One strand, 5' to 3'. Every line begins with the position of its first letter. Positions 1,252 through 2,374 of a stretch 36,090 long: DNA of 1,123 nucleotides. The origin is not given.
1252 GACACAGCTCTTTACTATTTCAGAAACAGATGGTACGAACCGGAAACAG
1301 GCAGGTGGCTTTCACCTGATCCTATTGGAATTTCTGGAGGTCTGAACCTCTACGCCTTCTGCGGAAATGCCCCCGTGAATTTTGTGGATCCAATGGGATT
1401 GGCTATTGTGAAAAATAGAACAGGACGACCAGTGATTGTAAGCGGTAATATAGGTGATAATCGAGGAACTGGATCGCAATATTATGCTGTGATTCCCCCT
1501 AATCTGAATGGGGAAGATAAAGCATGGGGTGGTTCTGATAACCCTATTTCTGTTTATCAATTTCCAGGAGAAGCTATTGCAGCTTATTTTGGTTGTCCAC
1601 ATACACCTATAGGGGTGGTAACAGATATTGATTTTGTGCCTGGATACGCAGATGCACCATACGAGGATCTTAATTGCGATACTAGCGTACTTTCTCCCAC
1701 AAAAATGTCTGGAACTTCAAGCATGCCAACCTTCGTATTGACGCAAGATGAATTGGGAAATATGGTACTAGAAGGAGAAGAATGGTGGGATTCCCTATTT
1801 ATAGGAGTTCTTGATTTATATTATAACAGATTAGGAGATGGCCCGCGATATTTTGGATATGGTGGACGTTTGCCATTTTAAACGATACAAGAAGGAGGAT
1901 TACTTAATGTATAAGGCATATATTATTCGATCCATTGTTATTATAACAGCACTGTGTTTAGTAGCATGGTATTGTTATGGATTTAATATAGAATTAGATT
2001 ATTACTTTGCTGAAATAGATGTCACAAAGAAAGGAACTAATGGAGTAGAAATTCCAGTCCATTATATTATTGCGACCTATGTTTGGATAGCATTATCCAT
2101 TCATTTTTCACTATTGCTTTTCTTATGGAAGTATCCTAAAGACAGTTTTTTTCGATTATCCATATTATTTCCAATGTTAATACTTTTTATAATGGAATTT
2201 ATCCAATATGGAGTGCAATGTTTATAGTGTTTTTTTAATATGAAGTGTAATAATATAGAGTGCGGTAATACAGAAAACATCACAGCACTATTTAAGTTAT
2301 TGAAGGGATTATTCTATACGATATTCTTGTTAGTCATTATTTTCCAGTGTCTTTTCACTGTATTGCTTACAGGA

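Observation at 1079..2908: Free-standing Rhs-tip toxin ORF with an unassigned C-terminal domain and two membrane-protein partners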

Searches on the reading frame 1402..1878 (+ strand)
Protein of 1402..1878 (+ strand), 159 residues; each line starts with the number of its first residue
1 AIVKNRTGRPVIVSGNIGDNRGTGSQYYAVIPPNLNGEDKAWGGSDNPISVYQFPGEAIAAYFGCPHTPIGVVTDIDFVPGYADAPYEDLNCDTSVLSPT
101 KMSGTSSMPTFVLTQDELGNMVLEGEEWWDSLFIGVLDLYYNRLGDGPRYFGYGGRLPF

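Call 3: search_protein_families(library=pfam, proteins=[window:1402-1878:+], max_evalue=1)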
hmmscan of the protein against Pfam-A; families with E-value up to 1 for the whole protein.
window:1402-1878:+ (159 aa): 0 families

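Call 4: search_protein_families(library=ncbifam, proteins=[window:1402-1878:+], max_evalue=1)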
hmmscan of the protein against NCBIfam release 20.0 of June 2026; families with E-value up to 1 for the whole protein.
window:1402-1878:+ (159 aa): 0 families

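Call 6: find_homologous_proteins(query=window:1402-1878:+, max_evalue=0.01)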
Query window:1402-1878:+ (159 aa): 2 proteins with E <= 0.01 among 21 candidates.
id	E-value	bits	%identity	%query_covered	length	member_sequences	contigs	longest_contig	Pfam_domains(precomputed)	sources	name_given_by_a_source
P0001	3.5e-88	312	86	100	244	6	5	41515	-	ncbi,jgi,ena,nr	ncbi:MAG: RHS repeat-associated core domain-containing protein [Verrucomicrobia bacterium]|nr:RHS re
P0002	5.9e-87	308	83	100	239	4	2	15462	-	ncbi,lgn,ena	-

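Call 10: find_encoding_contigs(protein=P0001, flank=6000, max_places=6)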
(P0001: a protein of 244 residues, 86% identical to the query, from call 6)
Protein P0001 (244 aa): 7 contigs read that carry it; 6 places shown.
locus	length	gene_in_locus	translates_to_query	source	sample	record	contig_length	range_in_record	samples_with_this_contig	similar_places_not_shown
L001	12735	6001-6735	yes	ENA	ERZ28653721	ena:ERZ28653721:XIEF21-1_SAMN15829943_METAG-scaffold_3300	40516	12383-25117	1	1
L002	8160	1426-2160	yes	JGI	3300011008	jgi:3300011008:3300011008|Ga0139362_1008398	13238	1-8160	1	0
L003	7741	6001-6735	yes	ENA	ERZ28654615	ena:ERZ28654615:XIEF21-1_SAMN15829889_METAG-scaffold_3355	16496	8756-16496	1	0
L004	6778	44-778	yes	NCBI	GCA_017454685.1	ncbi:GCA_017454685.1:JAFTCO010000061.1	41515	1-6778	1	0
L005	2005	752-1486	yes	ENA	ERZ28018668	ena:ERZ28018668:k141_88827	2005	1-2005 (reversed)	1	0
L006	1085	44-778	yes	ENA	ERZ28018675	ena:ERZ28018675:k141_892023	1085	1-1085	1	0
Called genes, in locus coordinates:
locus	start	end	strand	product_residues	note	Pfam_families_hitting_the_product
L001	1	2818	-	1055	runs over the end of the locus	PF13385:Laminin_G_3, PF00054:Laminin_G_1 (faint), PF02210:Laminin_G_2, PF18582:HZS_alpha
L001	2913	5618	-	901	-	-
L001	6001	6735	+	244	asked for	-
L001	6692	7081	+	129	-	-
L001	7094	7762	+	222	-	-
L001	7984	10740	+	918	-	PF00133:tRNA-synt_1, PF09334:tRNA-synt_1g, PF13603:tRNA-synt_1_2, PF00133:tRNA-synt_1, PF08264:Anticodon_1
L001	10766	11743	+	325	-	PF12275:DUF3616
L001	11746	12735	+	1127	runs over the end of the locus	PF00580:UvrD-helicase (weak), PF21445:ADDB_N, PF12705:PDDEXK_1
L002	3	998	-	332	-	?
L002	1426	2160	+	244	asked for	-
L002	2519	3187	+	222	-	-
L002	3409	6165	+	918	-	PF00133:tRNA-synt_1, PF09334:tRNA-synt_1g, PF13603:tRNA-synt_1_2, PF00133:tRNA-synt_1, PF08264:Anticodon_1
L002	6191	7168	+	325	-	PF12275:DUF3616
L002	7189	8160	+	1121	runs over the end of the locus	PF00580:UvrD-helicase (weak), PF21445:ADDB_N, PF12705:PDDEXK_1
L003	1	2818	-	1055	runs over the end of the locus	PF13385:Laminin_G_3, PF00054:Laminin_G_1 (faint), PF02210:Laminin_G_2, PF18582:HZS_alpha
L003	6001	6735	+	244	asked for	-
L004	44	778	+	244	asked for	-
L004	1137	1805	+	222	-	-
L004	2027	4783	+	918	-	PF00133:tRNA-synt_1, PF09334:tRNA-synt_1g, PF13603:tRNA-synt_1_2, PF00133:tRNA-synt_1, PF08264:Anticodon_1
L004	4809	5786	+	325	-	PF12275:DUF3616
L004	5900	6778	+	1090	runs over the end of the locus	PF21445:ADDB_N, PF12705:PDDEXK_1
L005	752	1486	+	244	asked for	-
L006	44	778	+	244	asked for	-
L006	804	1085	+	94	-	?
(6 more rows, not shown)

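Call 11: find_encoding_contigs(protein=P0002, flank=6000, max_places=6)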
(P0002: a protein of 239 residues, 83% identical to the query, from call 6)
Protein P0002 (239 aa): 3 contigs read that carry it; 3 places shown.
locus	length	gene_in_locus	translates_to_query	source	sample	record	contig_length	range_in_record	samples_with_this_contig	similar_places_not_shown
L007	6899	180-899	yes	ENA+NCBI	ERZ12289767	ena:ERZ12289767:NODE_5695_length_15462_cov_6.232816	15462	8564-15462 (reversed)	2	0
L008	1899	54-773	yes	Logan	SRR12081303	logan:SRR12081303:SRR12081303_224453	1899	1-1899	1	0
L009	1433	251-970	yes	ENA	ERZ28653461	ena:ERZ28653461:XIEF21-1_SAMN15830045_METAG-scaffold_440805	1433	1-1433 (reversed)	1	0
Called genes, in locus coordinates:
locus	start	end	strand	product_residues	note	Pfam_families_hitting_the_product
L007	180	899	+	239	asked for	-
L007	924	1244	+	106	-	-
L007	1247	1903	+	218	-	-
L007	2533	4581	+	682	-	PF02771:Acyl-CoA_dh_N, PF00441:Acyl-CoA_dh_1 (weak)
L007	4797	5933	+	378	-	PF00005:ABC_tran, PF13304:AAA_21 (faint), PF08402:TOBE_2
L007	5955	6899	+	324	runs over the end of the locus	PF00528:BPD_transp_1 (weak)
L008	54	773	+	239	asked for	-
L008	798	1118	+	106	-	-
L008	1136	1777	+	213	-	-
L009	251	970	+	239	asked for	-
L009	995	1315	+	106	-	-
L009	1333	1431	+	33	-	?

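Call 15: search_solved_structures(query=window:1402-1878:+, max_evalue=10)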
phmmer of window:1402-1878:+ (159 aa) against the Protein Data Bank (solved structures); distinct sequences matched with E-value up to 10: 4.
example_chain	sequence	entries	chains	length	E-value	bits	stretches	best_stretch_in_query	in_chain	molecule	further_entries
3gb4_A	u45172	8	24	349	0.21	14.6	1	26-94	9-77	DdmC | Dicamba O-demethylase, oxygenase component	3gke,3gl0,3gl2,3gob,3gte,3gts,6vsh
9m9d_F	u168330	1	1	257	1.7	11.6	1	73-106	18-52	ECF RNA polymerase sigma factor SigE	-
9m9e_F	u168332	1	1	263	1.7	11.6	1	73-106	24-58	ECF RNA polymerase sigma factor SigE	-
9m98_F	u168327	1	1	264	1.8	11.6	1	73-106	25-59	ECF RNA polymerase sigma factor SigE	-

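Call 18: search_protein_representatives(protein=window:1402-1878:+)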
Query: 159 residues. Proteins with E-value up to 0.001 (for the whole library): 26; up to 1e-10: 3; up to 1e-30: 1. The best 26 are listed.
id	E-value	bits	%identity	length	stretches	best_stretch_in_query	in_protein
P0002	1.9e-87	307.8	83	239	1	3-159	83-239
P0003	1.3e-15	73.9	52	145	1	1-79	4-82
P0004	1.1e-11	61.1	52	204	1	2-87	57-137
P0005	1.8e-10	57.2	42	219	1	2-130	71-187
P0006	7.5e-10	55.2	54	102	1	2-63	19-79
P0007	7.2e-09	52.0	42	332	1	2-129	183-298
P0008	1.9e-08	50.6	41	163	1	2-98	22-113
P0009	2.3e-08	50.3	40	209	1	1-111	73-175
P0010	2.0e-07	47.2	44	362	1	2-121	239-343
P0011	3.3e-07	46.6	39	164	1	1-119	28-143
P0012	1.1e-06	44.9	46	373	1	1-79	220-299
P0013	5.0e-06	42.7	45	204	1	2-96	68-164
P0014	5.0e-06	42.7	46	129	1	2-77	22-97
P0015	8.6e-06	42.0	42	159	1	2-95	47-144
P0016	3.9e-05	39.8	48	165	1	2-79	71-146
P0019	9.8e-05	38.5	34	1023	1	1-120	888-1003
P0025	4.0e-04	36.5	44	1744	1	2-95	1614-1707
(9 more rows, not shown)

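Call 23: search_protein_families(library=pfam, alignment_id=A3, max_evalue=1)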
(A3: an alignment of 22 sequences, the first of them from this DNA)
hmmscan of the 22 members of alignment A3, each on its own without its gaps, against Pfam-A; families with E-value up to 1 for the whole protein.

A. member 1, seq(159 aa): 0 families

B. families by the number of members that match (of 22 scanned): 4 families
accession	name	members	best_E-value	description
PF23942.1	DUF7277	1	0.16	Domain of unknown function (DUF7277)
PF20187.3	DUF6550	1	0.17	Family of unknown function (DUF6550)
PF19990.4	DUF6426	1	0.21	Family of unknown function (DUF6426)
PF21748.3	UPF0150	1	0.26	UPF0150-like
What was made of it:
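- On Any characterised toxin domain family (Pfam Tox-/Ntox-, NCBIfam, PADLOC, PHROGs, PDB): Pfam, single sequence and 22 family members (calls 3, 23): no hit.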

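Call 24: search_solved_structures(query=A3, max_evalue=10, show_alignments=2)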
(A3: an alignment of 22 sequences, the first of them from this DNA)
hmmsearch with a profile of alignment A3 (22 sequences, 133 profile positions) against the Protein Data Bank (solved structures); distinct sequences matched with E-value up to 10: 0.
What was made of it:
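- On Any characterised toxin domain family (Pfam Tox-/Ntox-, NCBIfam, PADLOC, PHROGs, PDB): PDB by phmmer and by profile (calls 15, 24): no hit.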

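Call 25: find_homologous_proteins(query=A3, max_evalue=0.001)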
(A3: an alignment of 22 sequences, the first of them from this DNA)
Query A3 (22 sequences) (159 aa, profile of the alignment): 7 proteins with E <= 0.001 among 2036 candidates.
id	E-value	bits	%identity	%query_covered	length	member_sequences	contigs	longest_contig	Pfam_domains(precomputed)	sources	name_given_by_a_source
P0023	1.4e-40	156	35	49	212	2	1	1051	-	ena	-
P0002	1.3e-34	137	83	100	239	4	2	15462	-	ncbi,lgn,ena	-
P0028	5.3e-32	128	31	75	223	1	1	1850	-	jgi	jgi:hypothetical protein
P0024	3.5e-31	126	32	84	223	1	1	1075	-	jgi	jgi:RHS repeat-associated protein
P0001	1.1e-30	124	86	100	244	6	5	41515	-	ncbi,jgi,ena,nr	ncbi:MAG: RHS repeat-associated core domain-containing protein [Verrucomicrobia bacterium]|nr:RHS re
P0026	1.5e-30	124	28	82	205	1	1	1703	-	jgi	jgi:RHS repeat-associated protein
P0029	3.1e-6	45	47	20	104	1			-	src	-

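Call 34: predict_structure(alignment_id=A4)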
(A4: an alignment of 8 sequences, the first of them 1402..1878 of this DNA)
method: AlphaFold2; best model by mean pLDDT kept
length: 159 residues; sequences in the alignment: 8
mean_pLDDT: 70.3   pTM: 0.70
mean pLDDT of the five models: 70.3, 70.0, 63.9, 54.4, 51.8
residues with pLDDT >= 90: 8; 70-90: 86; 50-70: 44; < 50: 21
segments of 3 or more residues with pLDDT < 50: 87-89, 142-159
pLDDT, mean of each block of 10 residues (from residue 1): 86 76 73 85 85 87 87 76 59 58 65 79 73 63 40 29
secondary structure, 60 per line:
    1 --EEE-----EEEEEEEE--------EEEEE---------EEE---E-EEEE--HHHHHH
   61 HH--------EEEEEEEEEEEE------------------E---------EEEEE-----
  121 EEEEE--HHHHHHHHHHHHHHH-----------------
elements in order: E3-5 E11-18 E27-31 E41-43 E49-52 H55-62 E71-82 E111-115 E121-125 H128-142
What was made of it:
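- On Helical ionophore / pore-forming toxin domains (CDI ionophores, Tse5-CT, colicin-type): The AF2 model is mostly beta (call 34).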

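Call 37: fold_search(model_id=the predicted structure, library=pdb)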
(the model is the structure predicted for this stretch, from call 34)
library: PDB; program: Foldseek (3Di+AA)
matches with E <= 10: 50; with E <= 0.001: 0
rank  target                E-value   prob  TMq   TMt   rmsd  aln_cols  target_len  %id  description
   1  8vli_B                1.6e+00  0.10  0.28  0.11   7.8       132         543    5  Cryo-EM structure of human HGSNAT bound with CoA and product analog (released 2024-06-26)
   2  5bzf                  1.7e+00  0.01  0.12  0.12  13.6       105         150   12  Crystal structure of the murine CD44 hyaluronan binding domain complex with a small molecule (released 2016-06-29)
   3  8vlg_A                1.9e+00  0.09  0.29  0.11   7.5       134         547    5  Cryo-EM structure of human HGSNAT bound with Acetyl-CoA and substrate analog (released 2024-06-26)
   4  6czt_MODEL_1_A        2.7e+00  0.04  0.20  0.31   9.5       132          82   14  CS-rosetta determined structures of the N-terminal domain of AlgF from P. aeruginosa (released 2019-04-17)
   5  4pz4_B                2.7e+00  0.01  0.15  0.16  13.1       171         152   12  High-resolution crystal structure of the human CD44 hyaluronan binding domain in new space group (released 2014-09-17)
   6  2jcq_A                2.7e+00  0.01  0.15  0.15  14.0       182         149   10  The hyaluronan binding domain of murine CD44 in a Type A complex with an HA 8-mer (released 2007-01-30)
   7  8vlv_B                3.1e+00  0.06  0.27  0.10   8.0       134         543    5  Cryo-EM structure of human HGSNAT in inactive state (released 2024-06-26)
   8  7s8u                  3.3e+00  0.04  0.20  0.07   9.5       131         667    8  Cryo-EM structure of a mammalian peptide transporter (PepT1/slc15a1) in nanodisc (released 2022-07-20)
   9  8vly_B                3.5e+00  0.06  0.27  0.11   7.9       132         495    5  Cryo-EM structure of human HGSNAT in transition state (released 2024-06-26)
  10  8vlg_B                3.7e+00  0.06  0.27  0.11   8.6       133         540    6  Cryo-EM structure of human HGSNAT bound with Acetyl-CoA and substrate analog (released 2024-06-26)
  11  8vkj_B                3.7e+00  0.04  0.25  0.10   9.8       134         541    6  Cryo-EM structure of human HGSNAT bound with Acetyl-CoA (released 2024-06-26)
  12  2jcp                  3.7e+00  0.01  0.15  0.15  13.6       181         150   12  The hyaluronan binding domain of murine CD44 (released 2007-01-30)
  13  7mph_C                3.9e+00  0.02  0.16  0.22  10.1        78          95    8  GRB2 SH2 Domain with Compound 7 (released 2021-09-22)
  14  2jcr_A                3.9e+00  0.01  0.15  0.16  13.1       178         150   12  The hyaluronan binding domain of murine CD44 in a Type B complex with an HA 8-mer (released 2007-01-30)
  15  5dim                  4.2e+00  0.02  0.19  0.09  11.6       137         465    7  Mutant toxin in 'native' space group (released 2016-11-09)
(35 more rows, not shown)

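Call 40: find_related_loci(query=A5, collection=metagenome_contigs, flank=6000)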
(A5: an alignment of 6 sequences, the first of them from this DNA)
Query A5 (159 aa) in metagenome_contigs; peptide patterns used: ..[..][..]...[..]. (x = any residue, [..] = any of these).
190 stretches matched a pattern; 3 encode a relative of the query (tblastn E <= 1e-3); 3 distinct loci.
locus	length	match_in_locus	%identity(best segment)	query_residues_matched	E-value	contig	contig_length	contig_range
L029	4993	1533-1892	33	1-128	3e-16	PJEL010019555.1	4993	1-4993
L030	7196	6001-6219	41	1-78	6e-14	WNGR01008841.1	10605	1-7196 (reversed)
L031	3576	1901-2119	41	1-78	6e-14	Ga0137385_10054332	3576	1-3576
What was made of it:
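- Tried and rejected: The narrower alignment gave three loci (call 40).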

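Call 60: fold_search(model_id=the predicted structure, library=viral)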
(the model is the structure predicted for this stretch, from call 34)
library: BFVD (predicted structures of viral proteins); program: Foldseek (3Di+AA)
matches with E <= 10: 148; with E <= 0.001: 0
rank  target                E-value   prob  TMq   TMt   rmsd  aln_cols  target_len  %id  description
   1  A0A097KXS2            4.9e-01  0.12  0.22  0.14   7.8        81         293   15  Spike protein (Fragment) [Porcine epidemic diarrhea virus]
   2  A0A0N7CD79            7.1e-01  0.02  0.15  0.15  14.4       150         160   15  (no name in the UniProt tables at hand)
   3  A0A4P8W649            1.2e+00  0.03  0.12  0.12  22.4        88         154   19  (no name in the UniProt tables at hand)
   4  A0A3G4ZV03            1.7e+00  0.06  0.24  0.18   8.9       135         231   12  Uncharacterized protein [Edafosvirus sp.]
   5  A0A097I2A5            1.8e+00  0.08  0.27  0.18  10.3       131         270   12  (no name in the UniProt tables at hand)
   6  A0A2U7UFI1            1.9e+00  0.08  0.25  0.35   8.0       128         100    8  Uncharacterized protein [Pandoravirus macleodensis]
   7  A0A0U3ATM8            2.0e+00  0.01  0.16  0.11  19.7       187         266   11  Capsid (Fragment) [Turkey astrovirus 1]
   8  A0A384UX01            2.3e+00  0.06  0.18  0.06   8.4        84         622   14  (no name in the UniProt tables at hand)
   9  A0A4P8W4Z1            2.4e+00  0.04  0.14  0.22  15.9        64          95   19  (no name in the UniProt tables at hand)
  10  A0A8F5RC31            2.4e+00  0.02  0.13  0.15   8.6        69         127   20  Uncharacterized protein [Microvirus mar42]
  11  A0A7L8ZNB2            2.4e+00  0.01  0.13  0.11  15.3       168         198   13  Uncharacterized protein [Erwinia phage pEa_SNUABM_47]
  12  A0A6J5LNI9            2.5e+00  0.02  0.20  0.18  11.7       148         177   11  Uncharacterized protein [uncultured Caudovirales phage]
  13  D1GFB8                2.5e+00  0.02  0.20  0.04  18.9       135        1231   17  Putative end-filament protein [Betafusellovirus yellowstonense]
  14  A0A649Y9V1            2.7e+00  0.02  0.17  0.08  10.0       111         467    8  Polyprotein (Fragment) [Vespa velutina associated nora-like virus]
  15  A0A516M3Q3            2.9e+00  0.09  0.16  0.21   4.1        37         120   11  (no name in the UniProt tables at hand)
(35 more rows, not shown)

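Call 85: search_protein_families(library=ncbifam, alignment_id=A3, max_evalue=0.1)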
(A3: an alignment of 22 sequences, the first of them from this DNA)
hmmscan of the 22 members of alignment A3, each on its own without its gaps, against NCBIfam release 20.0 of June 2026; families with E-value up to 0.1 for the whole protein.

A. member 1, seq(159 aa): 0 families

B. families by the number of members that match (of 22 scanned): 1 family
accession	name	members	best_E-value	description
TIGR03459.1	crt_membr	1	0.072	alpha-(1->6)-mannopyranosyltransferase A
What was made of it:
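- On Any characterised toxin domain family (Pfam Tox-/Ntox-, NCBIfam, PADLOC, PHROGs, PDB): NCBIfam, single sequence and 22 family members (calls 4, 85): no hit.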

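Call 86: search_protein_families(library=pfam, proteins=[P0025, P0019, P0010, P0012], max_evalue=0.001)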
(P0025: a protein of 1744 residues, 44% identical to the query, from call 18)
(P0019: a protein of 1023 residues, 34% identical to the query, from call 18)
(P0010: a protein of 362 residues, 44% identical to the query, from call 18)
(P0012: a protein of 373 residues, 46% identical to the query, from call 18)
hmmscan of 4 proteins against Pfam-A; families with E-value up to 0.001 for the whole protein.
P0025 (1744 aa): 3 families
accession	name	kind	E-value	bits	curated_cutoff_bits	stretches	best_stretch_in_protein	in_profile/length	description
PF05593.20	RHS_repeat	-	3.8e-40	135.9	22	3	922-958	1-37/38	RHS Repeat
PF03412.21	Peptidase_C39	-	7.5e-07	29.5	22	1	252-364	13-128/133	Peptidase C39 family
PF09136.16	Glucodextran_B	-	8.9e-06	26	27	1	1349-1401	29-81/83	Glucodextranase, domain B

P0019 (1023 aa): 2 families
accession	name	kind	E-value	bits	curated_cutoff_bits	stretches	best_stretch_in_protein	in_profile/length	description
PF05593.20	RHS_repeat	-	1.5e-83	274.2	22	12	391-427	1-37/38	RHS Repeat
PF15283.12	DUF4595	-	2.3e-10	41.2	34.2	0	117-161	49-96/202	Domain of unknown function (DUF4595) with porin-like fold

P0010 (362 aa): 2 families
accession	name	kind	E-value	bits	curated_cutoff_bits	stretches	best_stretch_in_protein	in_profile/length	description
PF05593.20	RHS_repeat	-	4e-07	30.7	22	1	49-78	1-30/38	RHS Repeat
PF25023.1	TEN_YD-shell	-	1.2e-06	27.3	50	1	44-209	700-866/909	Teneurin YD-shell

P0012 (373 aa): 2 families
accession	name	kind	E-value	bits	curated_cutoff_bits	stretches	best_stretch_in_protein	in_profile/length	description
PF25023.1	TEN_YD-shell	-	8.4e-05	21.3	50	1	39-212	721-892/909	Teneurin YD-shell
PF05593.20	RHS_repeat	-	0.00039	21.2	22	0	119-150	7-38/38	RHS Repeat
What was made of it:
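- It sits on true RHS_repeat proteins P0019 and P0025 (call 86).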

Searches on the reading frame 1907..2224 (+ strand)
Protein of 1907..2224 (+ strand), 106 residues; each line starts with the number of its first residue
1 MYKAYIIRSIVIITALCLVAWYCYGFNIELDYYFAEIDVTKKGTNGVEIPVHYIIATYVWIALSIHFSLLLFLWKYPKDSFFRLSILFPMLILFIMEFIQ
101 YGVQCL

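Call 3: search_protein_families(library=pfam, proteins=[window:1907-2224:+], max_evalue=1)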
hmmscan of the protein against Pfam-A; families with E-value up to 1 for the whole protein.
window:1907-2224:+ (106 aa): 1 family
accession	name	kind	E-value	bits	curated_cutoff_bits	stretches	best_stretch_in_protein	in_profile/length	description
PF21015.2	Ybfg_C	-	0.24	11.8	27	1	27-58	112-143/148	Ybfg C-terminal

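Call 4: search_protein_families(library=ncbifam, proteins=[window:1907-2224:+], max_evalue=1)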
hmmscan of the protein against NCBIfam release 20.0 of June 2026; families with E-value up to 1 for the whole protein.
window:1907-2224:+ (106 aa): 1 family
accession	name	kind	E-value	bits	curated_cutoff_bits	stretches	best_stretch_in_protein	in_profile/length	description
NF005922.0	PRK07928.1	equivalog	0.053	13.9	155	1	27-101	35-107/119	NADH-quinone oxidoreductase subunit A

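Call 16: search_protein_families(library=padloc, proteins=[window:1907-2224:+], max_evalue=1)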
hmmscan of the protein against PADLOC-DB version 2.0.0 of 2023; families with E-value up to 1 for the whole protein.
window:1907-2224:+ (106 aa): 0 families

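Call 56: search_protein_families(library=phrogs, proteins=[window:1907-2224:+], max_evalue=0.1)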
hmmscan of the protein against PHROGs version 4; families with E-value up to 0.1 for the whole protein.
window:1907-2224:+ (106 aa): 0 families
